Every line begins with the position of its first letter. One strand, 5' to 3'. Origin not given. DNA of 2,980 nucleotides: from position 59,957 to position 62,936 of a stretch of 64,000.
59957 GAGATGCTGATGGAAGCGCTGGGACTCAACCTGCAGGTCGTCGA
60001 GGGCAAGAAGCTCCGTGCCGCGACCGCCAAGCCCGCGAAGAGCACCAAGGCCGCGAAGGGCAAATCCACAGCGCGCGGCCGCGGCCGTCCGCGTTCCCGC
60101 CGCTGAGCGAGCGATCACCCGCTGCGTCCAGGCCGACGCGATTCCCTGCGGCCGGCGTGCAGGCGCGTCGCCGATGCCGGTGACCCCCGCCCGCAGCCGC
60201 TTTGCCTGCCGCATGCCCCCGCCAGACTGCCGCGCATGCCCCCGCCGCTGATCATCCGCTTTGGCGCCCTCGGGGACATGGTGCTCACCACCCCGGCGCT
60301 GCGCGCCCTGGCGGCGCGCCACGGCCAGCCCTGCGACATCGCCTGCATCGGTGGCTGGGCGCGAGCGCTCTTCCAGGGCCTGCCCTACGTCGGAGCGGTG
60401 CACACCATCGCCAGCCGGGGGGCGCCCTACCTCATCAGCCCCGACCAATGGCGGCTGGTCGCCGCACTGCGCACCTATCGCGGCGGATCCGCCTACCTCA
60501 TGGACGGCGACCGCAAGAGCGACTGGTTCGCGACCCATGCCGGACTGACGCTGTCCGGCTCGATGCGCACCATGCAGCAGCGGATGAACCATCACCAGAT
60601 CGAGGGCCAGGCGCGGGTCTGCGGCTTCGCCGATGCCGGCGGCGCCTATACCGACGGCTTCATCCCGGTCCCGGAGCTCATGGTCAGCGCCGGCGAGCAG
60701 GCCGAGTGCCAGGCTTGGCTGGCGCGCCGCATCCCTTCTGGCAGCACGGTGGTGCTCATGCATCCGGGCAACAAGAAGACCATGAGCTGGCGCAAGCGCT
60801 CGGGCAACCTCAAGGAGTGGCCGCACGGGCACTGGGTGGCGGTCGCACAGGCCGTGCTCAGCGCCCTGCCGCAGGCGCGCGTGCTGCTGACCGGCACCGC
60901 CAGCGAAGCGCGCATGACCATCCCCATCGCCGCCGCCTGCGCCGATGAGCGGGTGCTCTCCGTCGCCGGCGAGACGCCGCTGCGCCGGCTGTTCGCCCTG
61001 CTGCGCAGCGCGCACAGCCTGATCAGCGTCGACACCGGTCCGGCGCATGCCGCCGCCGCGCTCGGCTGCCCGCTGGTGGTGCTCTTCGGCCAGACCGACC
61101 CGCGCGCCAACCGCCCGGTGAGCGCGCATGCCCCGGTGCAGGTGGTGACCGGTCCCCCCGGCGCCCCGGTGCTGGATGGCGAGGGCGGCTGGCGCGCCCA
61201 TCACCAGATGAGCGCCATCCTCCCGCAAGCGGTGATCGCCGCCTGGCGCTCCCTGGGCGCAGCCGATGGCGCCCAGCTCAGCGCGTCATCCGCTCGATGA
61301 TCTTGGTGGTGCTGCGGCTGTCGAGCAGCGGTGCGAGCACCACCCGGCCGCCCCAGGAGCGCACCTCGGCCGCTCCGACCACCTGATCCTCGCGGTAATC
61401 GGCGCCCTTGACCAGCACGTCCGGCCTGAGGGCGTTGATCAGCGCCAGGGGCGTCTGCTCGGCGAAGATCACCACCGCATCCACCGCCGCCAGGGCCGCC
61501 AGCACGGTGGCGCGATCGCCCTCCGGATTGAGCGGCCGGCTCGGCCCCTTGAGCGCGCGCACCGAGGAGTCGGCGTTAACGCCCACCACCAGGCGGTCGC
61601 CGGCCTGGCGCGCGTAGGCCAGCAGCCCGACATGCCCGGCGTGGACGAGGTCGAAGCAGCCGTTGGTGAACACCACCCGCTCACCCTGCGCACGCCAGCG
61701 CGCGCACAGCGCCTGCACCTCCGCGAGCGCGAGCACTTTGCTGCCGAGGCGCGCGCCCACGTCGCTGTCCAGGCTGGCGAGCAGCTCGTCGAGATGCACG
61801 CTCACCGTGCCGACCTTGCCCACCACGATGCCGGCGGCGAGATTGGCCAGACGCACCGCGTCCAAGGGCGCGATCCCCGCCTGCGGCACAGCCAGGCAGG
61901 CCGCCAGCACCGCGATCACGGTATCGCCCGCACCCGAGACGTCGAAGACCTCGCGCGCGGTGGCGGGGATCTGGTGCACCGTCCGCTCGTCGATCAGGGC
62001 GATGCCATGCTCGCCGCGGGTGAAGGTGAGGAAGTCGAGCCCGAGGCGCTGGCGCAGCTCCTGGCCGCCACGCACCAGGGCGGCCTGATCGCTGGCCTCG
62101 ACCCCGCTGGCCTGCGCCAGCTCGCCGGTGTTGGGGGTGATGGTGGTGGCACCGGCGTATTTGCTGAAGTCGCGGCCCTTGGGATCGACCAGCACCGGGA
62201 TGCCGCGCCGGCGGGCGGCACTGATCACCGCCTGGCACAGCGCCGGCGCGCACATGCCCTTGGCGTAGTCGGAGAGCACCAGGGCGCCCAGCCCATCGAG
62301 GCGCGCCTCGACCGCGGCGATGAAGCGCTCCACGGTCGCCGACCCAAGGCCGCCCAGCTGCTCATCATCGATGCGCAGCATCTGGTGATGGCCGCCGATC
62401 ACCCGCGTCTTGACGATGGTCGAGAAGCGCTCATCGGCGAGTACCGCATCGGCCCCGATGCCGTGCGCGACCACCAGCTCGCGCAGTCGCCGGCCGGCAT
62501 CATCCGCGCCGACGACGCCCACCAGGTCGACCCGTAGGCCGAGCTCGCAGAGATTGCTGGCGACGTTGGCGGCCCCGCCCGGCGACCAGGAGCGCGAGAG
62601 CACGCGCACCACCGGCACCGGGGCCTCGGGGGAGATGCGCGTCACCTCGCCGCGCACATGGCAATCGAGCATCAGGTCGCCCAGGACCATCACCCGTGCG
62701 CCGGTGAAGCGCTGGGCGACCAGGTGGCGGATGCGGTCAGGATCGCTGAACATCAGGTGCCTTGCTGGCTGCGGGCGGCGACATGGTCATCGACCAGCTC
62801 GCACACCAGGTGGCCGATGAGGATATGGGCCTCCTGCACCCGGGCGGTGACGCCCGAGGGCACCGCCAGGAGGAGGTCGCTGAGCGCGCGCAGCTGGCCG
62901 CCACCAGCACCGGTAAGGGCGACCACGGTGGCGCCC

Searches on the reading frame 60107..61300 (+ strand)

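Call 57: search_protein_families(library=pfam, proteins=[window:60107-61300:+], max_evalue=0.00001)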
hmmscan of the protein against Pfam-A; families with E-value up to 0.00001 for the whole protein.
window:60107-61300:+ (397 aa): 1 family
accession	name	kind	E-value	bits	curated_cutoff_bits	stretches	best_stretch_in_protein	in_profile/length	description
PF01075.23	Glyco_transf_9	-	5.3e-20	72.2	22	1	234-342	117-224/247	Glycosyltransferase family 9 (heptosyltransferase)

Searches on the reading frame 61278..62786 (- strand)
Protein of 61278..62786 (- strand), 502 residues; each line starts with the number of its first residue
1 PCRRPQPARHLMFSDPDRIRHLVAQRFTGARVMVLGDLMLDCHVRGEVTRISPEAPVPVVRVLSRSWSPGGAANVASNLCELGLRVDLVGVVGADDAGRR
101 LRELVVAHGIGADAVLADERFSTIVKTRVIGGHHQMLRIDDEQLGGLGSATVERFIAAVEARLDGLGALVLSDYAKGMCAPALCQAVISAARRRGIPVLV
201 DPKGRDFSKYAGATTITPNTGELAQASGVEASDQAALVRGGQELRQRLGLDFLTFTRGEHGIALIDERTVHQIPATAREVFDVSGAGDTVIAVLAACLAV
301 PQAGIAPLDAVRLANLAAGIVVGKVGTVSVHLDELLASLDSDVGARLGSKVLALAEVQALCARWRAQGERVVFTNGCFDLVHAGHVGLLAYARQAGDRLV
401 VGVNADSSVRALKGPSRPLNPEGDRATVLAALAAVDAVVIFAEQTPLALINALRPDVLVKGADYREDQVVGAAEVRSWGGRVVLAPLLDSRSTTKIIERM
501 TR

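Call 57: search_protein_families(library=pfam, proteins=[window:61278-62786:-], max_evalue=0.00001)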
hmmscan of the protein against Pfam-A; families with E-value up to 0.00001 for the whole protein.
window:61278-62786:- (502 aa): 2 families
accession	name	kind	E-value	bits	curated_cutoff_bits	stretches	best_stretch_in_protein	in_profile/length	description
PF00294.29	PfkB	-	3.5e-37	128.8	25.8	1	31-329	3-297/302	pfkB family carbohydrate kinase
PF01467.32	CTP_transf_like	-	1.7e-17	64.3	21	1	373-498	1-132/133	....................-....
